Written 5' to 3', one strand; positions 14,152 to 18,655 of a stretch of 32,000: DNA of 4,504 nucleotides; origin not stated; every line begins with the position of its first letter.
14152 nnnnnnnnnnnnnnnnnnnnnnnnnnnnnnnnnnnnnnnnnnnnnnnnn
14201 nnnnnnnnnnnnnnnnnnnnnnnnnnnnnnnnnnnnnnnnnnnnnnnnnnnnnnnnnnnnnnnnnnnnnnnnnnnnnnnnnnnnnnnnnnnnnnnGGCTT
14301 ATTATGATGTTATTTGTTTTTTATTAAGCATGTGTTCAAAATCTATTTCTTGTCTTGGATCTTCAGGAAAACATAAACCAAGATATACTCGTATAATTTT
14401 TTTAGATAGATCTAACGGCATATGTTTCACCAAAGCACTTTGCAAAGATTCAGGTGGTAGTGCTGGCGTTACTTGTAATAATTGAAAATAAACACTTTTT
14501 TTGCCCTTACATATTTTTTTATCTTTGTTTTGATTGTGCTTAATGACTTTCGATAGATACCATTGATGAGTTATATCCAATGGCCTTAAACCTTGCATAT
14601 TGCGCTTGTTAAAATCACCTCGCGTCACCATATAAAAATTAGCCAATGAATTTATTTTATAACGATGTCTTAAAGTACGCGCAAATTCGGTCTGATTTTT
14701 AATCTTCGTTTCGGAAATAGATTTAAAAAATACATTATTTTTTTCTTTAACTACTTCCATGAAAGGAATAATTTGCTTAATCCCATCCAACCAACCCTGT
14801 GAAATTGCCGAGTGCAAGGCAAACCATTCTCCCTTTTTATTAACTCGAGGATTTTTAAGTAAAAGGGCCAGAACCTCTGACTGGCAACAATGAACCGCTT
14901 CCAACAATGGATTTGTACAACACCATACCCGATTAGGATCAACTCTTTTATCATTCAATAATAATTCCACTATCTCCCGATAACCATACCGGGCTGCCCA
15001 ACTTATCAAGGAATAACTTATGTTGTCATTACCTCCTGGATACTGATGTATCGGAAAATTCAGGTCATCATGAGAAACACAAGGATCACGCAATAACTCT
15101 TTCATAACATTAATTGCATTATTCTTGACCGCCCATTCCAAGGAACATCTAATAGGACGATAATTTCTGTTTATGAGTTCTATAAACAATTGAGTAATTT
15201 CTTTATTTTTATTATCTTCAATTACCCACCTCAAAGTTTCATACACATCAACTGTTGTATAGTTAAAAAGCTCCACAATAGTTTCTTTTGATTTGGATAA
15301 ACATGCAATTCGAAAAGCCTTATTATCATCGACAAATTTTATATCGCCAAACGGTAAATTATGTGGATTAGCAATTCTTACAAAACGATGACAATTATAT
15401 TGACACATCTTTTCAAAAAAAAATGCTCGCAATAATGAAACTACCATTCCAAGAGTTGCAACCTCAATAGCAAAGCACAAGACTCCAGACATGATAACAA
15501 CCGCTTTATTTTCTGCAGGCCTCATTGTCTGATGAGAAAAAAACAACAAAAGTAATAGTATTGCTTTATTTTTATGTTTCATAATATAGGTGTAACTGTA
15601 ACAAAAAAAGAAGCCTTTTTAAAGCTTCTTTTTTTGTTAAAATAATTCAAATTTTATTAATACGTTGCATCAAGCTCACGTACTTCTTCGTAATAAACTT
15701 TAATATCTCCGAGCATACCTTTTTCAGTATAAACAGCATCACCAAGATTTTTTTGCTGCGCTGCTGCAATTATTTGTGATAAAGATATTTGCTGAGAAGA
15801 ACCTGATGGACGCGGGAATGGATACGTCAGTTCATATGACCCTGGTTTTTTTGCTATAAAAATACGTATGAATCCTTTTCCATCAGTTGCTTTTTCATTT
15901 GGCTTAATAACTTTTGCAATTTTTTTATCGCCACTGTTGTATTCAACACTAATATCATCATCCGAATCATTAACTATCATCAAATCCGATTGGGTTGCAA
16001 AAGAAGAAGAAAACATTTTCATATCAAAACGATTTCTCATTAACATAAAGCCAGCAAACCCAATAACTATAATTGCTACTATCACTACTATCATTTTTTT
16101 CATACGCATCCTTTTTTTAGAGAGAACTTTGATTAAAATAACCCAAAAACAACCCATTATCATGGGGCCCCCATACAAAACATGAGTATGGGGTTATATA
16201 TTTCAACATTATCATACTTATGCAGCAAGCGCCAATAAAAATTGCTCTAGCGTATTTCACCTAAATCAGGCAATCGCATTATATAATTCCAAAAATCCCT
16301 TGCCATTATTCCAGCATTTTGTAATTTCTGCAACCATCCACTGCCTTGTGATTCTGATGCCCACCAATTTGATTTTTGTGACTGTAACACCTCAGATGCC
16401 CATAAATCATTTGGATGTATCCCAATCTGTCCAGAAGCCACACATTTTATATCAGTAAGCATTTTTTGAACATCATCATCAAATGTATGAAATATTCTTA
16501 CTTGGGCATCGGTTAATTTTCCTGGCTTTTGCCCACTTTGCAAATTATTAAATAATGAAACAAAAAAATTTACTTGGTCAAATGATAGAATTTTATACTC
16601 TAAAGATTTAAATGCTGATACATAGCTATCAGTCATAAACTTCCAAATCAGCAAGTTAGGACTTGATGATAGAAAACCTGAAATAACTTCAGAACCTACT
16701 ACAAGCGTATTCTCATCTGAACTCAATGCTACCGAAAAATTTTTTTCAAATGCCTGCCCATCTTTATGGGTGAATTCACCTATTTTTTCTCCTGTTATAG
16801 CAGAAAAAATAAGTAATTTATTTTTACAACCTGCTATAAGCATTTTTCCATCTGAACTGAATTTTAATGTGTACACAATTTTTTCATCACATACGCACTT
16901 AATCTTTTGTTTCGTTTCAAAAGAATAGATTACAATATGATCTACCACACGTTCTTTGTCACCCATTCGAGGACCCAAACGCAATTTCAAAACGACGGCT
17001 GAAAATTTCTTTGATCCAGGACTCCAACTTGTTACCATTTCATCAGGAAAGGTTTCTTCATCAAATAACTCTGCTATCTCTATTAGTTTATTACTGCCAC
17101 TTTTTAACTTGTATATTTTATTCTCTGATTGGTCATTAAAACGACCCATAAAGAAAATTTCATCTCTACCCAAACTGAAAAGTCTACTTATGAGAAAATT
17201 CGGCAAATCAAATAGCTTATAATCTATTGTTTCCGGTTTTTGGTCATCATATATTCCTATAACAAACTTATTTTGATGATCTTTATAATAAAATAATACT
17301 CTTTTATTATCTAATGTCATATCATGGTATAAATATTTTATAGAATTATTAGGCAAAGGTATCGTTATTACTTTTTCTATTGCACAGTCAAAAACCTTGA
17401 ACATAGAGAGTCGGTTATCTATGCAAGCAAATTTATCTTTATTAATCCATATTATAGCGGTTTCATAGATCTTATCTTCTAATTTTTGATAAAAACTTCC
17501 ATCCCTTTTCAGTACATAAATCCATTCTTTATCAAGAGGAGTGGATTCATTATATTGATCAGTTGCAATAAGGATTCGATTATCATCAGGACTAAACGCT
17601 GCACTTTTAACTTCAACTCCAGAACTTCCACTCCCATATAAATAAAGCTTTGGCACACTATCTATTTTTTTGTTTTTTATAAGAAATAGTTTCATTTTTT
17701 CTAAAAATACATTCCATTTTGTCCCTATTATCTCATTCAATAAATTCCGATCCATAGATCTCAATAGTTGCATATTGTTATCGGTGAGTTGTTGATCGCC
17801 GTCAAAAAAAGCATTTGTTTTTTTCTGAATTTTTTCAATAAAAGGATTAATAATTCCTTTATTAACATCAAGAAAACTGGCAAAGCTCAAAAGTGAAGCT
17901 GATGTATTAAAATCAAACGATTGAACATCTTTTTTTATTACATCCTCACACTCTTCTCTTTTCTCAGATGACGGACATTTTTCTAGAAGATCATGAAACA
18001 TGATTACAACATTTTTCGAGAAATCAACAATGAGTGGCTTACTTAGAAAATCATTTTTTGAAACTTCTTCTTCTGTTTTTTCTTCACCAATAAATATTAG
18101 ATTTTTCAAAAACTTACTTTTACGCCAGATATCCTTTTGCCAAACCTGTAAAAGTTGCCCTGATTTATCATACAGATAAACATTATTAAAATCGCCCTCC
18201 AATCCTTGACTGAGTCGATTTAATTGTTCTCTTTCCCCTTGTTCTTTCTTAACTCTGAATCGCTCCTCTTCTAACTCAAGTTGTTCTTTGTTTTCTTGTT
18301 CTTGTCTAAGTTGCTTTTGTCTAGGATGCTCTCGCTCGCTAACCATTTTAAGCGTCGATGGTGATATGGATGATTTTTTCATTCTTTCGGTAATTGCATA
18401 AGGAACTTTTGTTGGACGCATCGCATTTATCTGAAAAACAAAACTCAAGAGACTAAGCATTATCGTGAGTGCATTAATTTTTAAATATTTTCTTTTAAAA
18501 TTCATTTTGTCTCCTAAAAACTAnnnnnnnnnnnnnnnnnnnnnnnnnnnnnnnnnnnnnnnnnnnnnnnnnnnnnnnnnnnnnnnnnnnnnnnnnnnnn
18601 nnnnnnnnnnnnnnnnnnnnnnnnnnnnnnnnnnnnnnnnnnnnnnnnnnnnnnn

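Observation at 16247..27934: Five-member family of signal-peptide proteins combining Skp1/BTB-like or F-box-like N-regions with beta-propellers (E3 ubiquitin-ligase adaptor mimics?)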

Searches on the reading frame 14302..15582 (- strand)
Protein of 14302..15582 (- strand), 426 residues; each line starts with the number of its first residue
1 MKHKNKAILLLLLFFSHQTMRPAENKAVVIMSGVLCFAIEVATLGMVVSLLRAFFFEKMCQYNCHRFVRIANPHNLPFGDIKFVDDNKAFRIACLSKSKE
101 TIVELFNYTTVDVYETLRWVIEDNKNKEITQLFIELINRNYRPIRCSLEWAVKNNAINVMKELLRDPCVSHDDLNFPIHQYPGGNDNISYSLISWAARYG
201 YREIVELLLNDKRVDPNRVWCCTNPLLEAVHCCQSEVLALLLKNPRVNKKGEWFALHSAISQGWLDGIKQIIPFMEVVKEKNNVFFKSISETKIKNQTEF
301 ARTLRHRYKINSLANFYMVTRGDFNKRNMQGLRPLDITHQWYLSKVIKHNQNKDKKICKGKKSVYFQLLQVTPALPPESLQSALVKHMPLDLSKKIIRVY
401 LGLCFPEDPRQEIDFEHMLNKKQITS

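Call 3: search_protein_families(library=pfam, proteins=[window:14302-15582:-], max_evalue=1)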
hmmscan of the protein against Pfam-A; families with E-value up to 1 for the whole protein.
window:14302-15582:- (426 aa): 7 families
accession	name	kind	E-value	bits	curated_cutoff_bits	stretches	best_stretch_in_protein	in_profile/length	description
PF12796.13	Ank_2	-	2.8e-17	63.5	27.3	4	194-272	2-80/90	Ankyrin repeats (3 copies)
PF13606.12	Ank_3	-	7.6e-11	41.6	22.3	1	190-217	3-29/30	Ankyrin repeat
PF00023.36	Ank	-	6.8e-08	32.8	21.1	1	194-218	7-30/33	Ankyrin repeat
PF13637.12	Ank_4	-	3.2e-05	24.5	22.7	1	194-242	2-50/50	Ankyrin repeats (many copies)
PF13857.12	Ank_5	-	0.00033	21.4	27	1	191-217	18-43/56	Ankyrin repeats (many copies)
PF24521.3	Ank_KRIT1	-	0.015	15.5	80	1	193-250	50-113/149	KRIT1 ankyrin-repeats domain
PF24961.1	NfeD_membrane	-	0.26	11.7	26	1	7-48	31-73/119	NfeD integral membrane domain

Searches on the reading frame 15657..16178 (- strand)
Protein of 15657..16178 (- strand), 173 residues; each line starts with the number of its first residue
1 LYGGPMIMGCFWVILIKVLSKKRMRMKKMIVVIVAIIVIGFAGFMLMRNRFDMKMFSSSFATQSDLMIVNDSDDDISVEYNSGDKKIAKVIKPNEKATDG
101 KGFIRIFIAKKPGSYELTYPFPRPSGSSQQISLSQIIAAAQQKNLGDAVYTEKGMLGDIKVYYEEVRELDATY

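Call 3: search_protein_families(library=pfam, proteins=[window:15657-16178:-], max_evalue=1)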
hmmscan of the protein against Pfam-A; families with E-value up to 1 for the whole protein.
window:15657-16178:- (173 aa): 3 families
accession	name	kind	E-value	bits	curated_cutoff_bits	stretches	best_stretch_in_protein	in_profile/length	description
PF00343.26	Phosphorylase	-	0.069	11.8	27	1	27-102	112-183/713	Carbohydrate phosphorylase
PF04932.20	Wzy_C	-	0.084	13.1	31.7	1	11-59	24-72/149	O-Antigen ligase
PF07690.21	MFS_1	-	0.17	11.2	33.4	1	2-49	244-290/347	Major Facilitator Superfamily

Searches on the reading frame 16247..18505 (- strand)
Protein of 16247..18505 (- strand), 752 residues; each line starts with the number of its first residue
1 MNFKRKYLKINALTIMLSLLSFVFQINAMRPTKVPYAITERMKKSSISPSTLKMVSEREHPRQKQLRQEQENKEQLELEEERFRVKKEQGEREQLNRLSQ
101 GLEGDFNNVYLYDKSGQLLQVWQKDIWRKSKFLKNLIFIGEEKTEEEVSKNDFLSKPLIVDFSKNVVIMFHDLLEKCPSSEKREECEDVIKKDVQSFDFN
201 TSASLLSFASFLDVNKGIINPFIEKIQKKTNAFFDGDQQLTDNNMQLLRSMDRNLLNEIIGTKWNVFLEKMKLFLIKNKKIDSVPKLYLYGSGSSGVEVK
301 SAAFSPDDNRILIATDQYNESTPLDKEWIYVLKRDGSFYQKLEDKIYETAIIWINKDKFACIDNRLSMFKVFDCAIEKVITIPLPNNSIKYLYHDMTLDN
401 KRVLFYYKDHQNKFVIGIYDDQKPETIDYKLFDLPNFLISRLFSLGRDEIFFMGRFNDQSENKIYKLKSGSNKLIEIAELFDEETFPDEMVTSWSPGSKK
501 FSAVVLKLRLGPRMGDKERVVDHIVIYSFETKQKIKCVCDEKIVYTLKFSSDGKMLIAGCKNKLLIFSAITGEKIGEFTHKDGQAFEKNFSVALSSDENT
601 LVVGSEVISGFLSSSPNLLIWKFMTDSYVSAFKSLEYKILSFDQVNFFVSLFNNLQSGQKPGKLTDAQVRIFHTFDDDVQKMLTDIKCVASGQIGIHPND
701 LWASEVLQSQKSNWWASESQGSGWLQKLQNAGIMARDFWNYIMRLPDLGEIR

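Call 3: search_protein_families(library=pfam, proteins=[window:16247-18505:-], max_evalue=1)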
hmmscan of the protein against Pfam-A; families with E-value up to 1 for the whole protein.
window:16247-18505:- (752 aa): 7 families
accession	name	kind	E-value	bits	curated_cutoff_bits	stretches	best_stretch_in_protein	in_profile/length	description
PF00400.38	WD40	-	3.9e-05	24.4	27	1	542-563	12-33/39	WD domain, G-beta repeat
PF23414.1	Beta-prop_EML_2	-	0.001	18.9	90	1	523-606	21-101/266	Echinoderm microtubule-associated protein second beta-propeller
PF25174.1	Beta-prop_THOC3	-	0.005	16.3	305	1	524-605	71-148/272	THOC3 beta-propeller domain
PF24796.1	WDR55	-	0.016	14.7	200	1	523-606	30-115/296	WDR55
PF24817.1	WD40_WDHD1_1st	-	0.017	14.8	109.9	1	528-583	209-265/291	WDHD1 first WD40 domain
PF24807.1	WD40_CDC20-Fz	-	0.041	13.6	200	1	525-606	32-111/292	CDC20/Fizzy WD40 domain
PF12894.13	ANAPC4_WD40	-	0.047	14.4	22.9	1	541-583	38-81/91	Anaphase-promoting complex subunit 4 WD40 domain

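Call 52: find_encoding_contigs(protein=window:16247-18505:-, flank=2000, max_places=3)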
Protein window:16247-18505:- (752 aa): no gene with exactly this product is on record in the collection.

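Call 91: search_protein_families(library=ncbifam, proteins=[window:16247-18505:-], max_evalue=1)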
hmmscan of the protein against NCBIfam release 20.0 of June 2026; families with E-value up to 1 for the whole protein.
window:16247-18505:- (752 aa): 1 family
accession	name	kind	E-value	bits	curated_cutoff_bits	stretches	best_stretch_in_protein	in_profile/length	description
TIGR03907.1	QH_beta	equivalog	0.0026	17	223.2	1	521-580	262-322/338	quinohemoprotein amine dehydrogenase subunit beta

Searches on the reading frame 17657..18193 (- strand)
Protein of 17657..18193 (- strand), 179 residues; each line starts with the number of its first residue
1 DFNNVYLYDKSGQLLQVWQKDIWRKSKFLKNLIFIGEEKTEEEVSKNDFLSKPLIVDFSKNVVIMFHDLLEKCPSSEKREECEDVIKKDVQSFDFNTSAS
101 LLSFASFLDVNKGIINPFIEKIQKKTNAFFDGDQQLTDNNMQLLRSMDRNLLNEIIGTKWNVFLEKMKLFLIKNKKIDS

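Call 13: search_protein_families(library=pfam, proteins=[window:17657-18193:-], max_evalue=10)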
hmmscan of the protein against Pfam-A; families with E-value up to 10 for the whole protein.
seq(179 aa): 1 family
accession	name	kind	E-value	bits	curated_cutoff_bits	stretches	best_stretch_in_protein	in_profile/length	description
PF17833.7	pre-PUA_NIP7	-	2.9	8.7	23.1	0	150-177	14-41/80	NIP7/UPF0113, pre-PUA domain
